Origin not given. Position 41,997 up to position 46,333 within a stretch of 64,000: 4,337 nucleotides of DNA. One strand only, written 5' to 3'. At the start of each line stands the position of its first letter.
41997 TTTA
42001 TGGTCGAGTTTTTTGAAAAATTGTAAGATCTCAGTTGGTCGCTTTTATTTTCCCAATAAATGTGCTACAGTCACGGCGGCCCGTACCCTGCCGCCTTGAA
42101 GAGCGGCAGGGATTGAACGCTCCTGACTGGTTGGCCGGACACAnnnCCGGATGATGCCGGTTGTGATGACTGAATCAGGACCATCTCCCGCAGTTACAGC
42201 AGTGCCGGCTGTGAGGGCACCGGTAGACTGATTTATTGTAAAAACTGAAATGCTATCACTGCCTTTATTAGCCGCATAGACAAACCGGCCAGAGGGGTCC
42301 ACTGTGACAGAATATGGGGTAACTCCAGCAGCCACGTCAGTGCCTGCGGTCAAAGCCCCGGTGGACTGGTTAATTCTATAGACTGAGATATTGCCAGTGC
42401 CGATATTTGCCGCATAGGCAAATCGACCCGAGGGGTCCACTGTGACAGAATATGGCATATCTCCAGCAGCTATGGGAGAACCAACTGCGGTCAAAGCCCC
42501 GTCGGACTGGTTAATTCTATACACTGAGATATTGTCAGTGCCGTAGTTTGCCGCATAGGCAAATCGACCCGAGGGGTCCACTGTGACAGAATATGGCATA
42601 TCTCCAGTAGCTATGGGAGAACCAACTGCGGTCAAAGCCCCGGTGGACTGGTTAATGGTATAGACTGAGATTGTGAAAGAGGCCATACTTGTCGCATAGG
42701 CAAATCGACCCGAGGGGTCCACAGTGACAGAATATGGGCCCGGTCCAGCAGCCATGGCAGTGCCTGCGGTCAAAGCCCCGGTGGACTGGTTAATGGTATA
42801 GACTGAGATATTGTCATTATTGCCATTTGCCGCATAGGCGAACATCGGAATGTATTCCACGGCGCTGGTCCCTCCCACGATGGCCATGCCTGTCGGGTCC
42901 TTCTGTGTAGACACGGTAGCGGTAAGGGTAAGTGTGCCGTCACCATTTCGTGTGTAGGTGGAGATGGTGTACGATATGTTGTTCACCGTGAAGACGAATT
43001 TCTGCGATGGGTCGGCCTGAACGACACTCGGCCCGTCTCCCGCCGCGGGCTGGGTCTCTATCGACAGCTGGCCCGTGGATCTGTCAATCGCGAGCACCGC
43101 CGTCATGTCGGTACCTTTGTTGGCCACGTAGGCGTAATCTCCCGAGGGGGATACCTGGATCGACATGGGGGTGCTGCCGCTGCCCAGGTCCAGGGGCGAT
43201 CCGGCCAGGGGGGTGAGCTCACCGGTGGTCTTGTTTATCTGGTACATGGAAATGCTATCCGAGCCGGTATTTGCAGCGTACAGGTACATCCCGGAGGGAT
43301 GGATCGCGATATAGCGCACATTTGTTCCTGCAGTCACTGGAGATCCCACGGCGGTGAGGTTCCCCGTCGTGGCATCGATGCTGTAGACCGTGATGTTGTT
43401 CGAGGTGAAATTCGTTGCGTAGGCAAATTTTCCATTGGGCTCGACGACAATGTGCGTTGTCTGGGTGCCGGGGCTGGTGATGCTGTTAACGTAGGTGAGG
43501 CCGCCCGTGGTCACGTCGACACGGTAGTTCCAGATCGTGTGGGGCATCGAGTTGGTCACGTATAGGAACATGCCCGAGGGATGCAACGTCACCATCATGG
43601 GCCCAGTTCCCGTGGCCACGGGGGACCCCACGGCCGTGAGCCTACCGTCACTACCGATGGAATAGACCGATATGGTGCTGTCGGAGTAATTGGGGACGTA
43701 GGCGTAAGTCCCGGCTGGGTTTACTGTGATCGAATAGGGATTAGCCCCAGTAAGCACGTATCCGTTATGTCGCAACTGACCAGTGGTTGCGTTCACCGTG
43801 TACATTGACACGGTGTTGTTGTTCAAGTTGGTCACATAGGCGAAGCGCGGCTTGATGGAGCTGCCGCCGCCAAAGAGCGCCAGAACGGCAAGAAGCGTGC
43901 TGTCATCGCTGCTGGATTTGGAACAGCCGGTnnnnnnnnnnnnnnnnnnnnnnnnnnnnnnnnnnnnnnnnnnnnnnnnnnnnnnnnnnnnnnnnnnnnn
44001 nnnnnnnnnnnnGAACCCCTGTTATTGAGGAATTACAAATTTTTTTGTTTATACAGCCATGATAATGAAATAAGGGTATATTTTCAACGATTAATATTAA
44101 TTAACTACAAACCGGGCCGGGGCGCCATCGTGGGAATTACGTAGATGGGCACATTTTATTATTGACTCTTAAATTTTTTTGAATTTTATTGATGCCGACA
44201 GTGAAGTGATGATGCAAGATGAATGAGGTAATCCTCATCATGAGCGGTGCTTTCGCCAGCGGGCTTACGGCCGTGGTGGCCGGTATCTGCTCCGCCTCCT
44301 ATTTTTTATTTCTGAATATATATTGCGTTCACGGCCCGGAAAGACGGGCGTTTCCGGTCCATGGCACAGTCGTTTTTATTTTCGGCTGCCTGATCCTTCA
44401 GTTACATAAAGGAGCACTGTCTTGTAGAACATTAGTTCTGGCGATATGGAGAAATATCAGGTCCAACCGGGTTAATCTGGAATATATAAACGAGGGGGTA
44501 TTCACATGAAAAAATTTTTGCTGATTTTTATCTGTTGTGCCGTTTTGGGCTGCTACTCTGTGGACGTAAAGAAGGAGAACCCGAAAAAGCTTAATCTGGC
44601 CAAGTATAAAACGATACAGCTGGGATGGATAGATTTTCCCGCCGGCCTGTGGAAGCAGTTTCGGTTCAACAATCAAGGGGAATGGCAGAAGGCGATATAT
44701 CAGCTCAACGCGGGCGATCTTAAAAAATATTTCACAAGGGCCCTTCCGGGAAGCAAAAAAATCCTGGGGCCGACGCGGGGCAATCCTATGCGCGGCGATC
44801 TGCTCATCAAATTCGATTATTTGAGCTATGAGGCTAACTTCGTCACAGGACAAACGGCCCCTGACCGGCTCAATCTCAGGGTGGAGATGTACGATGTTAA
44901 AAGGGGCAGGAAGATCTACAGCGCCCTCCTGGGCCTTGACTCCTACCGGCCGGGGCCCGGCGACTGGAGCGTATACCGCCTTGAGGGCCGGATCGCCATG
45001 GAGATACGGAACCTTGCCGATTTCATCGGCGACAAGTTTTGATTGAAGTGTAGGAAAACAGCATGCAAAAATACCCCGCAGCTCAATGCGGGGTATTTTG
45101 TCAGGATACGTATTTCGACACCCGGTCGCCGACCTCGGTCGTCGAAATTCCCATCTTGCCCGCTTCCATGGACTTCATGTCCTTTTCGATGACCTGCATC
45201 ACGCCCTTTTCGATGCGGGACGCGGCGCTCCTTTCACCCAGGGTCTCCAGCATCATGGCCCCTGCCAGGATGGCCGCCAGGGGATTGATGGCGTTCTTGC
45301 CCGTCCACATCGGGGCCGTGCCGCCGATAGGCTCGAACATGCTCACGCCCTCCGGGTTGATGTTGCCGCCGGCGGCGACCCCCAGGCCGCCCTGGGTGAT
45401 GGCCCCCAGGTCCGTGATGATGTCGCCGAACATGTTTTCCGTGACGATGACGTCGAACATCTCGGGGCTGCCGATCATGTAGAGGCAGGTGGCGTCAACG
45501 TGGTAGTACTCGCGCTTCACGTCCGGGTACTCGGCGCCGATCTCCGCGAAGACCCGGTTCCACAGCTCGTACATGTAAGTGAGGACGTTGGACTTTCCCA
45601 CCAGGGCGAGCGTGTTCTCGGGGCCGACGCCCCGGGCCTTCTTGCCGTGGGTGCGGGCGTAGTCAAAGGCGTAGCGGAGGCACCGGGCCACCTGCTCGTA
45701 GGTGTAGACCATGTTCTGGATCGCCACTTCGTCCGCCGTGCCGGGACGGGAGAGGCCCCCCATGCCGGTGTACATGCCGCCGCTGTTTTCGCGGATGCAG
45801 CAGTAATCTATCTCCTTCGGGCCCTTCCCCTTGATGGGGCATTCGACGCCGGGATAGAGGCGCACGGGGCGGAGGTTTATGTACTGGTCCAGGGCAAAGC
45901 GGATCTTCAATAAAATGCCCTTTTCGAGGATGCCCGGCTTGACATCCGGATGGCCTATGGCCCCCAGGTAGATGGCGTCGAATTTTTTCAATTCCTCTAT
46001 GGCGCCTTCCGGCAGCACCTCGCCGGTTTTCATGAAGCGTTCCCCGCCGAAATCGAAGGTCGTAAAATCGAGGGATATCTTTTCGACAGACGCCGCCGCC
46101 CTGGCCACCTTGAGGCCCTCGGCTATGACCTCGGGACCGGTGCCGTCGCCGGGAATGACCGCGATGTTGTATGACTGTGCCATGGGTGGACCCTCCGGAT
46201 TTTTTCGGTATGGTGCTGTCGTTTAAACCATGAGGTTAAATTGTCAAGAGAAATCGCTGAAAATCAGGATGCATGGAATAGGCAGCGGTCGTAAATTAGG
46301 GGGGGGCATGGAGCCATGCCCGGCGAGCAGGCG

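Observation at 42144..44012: Recently expanded 126-nt tandem repeats inside a beta-propeller lipoprotein gene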

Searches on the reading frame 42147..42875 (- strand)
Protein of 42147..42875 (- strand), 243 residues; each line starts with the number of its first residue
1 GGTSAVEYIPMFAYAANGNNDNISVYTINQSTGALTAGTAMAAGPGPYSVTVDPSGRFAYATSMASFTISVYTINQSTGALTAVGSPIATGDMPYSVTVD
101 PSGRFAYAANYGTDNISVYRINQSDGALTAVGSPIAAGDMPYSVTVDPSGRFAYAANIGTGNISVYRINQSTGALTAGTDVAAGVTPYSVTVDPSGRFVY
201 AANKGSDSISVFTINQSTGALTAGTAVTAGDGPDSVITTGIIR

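Call 45: predict_structure(alignment_id=A2)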
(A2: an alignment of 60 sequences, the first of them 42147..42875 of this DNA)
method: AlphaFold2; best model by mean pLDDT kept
length: 243 residues; sequences in the alignment: 60
mean_pLDDT: 96.8   pTM: 0.92
mean pLDDT of the five models: 96.8, 96.5, 96.5, 96.5, 96.0
residues with pLDDT >= 90: 231; 70-90: 8; 50-70: 3; < 50: 1
segments of 3 or more residues with pLDDT < 50: none
pLDDT, mean of each block of 10 residues (from residue 1): 73 98 98 97 98 98 98 98 98 98 99 99 98 98 98 99 98 98 98 98 98 98 98 96 80
secondary structure, 60 per line:
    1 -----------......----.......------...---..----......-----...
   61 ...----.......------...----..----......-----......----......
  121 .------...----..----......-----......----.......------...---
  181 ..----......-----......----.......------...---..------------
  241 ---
elements in order: E12-17 E22-28 E35-37 E47-52 E58-63 E68-74 E81-83 E94-99 E105-110 E115-121 E128-130 E141-146 E152-157 E162-168 E175-177 E187-192 E198-203 E208-214 E221-223

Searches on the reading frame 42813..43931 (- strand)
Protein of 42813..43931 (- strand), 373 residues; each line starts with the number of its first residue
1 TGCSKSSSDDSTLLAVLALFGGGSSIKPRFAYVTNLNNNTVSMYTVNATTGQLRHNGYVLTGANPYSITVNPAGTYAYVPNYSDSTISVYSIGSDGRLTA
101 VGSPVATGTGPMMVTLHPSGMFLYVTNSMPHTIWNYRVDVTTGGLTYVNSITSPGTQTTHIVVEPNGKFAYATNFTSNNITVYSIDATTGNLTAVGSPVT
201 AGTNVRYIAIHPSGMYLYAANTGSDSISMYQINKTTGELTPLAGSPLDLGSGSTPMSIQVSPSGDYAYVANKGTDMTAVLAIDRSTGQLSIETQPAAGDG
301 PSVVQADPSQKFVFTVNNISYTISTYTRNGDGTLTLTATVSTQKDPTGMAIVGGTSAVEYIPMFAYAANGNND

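Call 65: find_related_loci(query=window:42813-43931:-, collection=metagenome_contigs, flank=4000)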
Query window:42813-43931:- (373 aa) in metagenome_contigs; peptide patterns used: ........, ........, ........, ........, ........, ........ (x = any residue, [..] = any of these).
59 stretches matched a pattern, but none encodes a relative of the query by tblastn (E <= 1e-3).

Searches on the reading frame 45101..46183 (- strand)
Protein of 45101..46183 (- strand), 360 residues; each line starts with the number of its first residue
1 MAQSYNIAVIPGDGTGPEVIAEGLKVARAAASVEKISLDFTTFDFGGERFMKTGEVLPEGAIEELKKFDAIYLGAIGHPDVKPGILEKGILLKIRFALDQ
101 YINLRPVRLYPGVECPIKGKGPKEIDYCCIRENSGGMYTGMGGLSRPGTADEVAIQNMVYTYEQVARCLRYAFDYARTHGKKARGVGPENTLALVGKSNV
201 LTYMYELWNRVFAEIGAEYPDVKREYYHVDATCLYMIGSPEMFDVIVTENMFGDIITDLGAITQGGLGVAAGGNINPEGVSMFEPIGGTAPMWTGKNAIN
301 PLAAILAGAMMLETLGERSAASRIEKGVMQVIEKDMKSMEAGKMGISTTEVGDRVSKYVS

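Call 17: search_protein_families(library=pfam, proteins=[window:45101-46183:-], max_evalue=0.001)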
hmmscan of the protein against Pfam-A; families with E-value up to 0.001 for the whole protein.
window:45101-46183:- (360 aa): 1 family
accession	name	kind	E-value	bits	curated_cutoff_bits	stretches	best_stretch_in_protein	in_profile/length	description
PF00180.25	Iso_dh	-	4.1e-86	289.8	27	1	6-355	1-348/348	Isocitrate/isopropylmalate dehydrogenase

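Call 18: find_related_loci(query=window:45101-46183:-, collection=genome_contigs, flank=10000)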
Query window:45101-46183:- (360 aa) in genome_contigs; peptide patterns used: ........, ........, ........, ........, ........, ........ (x = any residue, [..] = any of these).
600 stretches matched a pattern (row limit reached: there are more); 575 encode a relative of the query (tblastn E <= 1e-3); the best 80 are kept; 80 distinct loci.
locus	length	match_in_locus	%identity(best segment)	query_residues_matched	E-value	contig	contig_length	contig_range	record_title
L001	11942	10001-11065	76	1-356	0e+0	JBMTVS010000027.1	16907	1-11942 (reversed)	MAG: Kiritimatiellia bacterium isolate LKB_V8_S20_100percent_par_LKB_V8_S20_metabat.121 NODE_2084_length_16907_cov_5.080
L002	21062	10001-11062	74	3-357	1e-180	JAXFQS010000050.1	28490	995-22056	MAG: Kiritimatiellia bacterium isolate SUG3732 k141_2407298, whole genome shotgun sequence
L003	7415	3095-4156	74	3-357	0e+0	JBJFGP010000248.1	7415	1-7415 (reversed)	MAG: Kiritimatiellia bacterium isolate PUUB40_bin.015 NODE_9470_length_7415_cov_5.565353, whole genome shotgun sequence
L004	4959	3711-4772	74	1-355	0e+0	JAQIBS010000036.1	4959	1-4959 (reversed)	MAG: Kiritimatiellae bacterium isolate GH19 k119_85019, whole genome shotgun sequence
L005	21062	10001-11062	74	1-355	9e-177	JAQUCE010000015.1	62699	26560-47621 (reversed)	MAG: Kiritimatiellae bacterium isolate STCSWMC_123 NODE_824_length_62699_cov_5.566451_ST_CSWMC, whole genome shotgun seq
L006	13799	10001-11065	75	1-356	1e-176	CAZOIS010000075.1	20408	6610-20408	MAG TPA_asm: uncultured Lentisphaeraceae bacterium isolate SRP220891_co1_81 genome assembly, contig: NODE_5017_length_20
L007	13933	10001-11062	71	1-360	5e-175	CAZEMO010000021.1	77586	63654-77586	MAG TPA_asm: uncultured Bacteriovoracaceae bacterium isolate SRP220891_co2_140 genome assembly, contig: NODE_418_length_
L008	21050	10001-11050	77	4-353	7e-174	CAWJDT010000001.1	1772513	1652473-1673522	MAG: uncultured Actinomycetes bacterium isolate MFD04716.bin.2.17 genome assembly, contig: contig_10995, whole genome sh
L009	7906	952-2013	68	1-360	4e-173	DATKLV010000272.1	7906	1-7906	MAG TPA_asm: Desulfomonilia bacterium isolate SMAG_U14694 k141_1457547, whole genome shotgun sequence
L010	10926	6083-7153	69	3-360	1e-170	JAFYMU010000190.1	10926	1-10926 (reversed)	MAG: Kiritimatiellae bacterium isolate RGIG7233 Water_buffalos_Cecum-2__c1042917, whole genome shotgun sequence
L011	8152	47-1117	70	3-360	2e-170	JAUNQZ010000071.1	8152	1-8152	MAG: bacterium isolate S3M_St_10 NODE_2133_length_8152_cov_8.368408, whole genome shotgun sequence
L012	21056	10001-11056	67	1-358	4e-170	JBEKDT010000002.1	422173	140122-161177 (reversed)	MAG: Desulfomonilia bacterium isolate SPRUCE 18 SPRUCE_18_2, whole genome shotgun sequence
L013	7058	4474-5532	70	3-356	1e-170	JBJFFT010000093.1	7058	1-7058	MAG: Candidatus Spyradenecus sp. isolate EHIM02_bin.006 NODE_2506_length_7058_cov_7.369841, whole genome shotgun sequenc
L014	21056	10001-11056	69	1-358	4e-170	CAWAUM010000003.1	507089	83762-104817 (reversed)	MAG: uncultured delta proteobacterium isolate MFD03899.bin.1.184 genome assembly, contig: contig_13021, whole genome sho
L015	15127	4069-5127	71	3-356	4e-169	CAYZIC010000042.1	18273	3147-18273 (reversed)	MAG TPA_asm: uncultured Lentisphaeraceae bacterium isolate SRP335695_co1_6 genome assembly, contig: NODE_1411_length_182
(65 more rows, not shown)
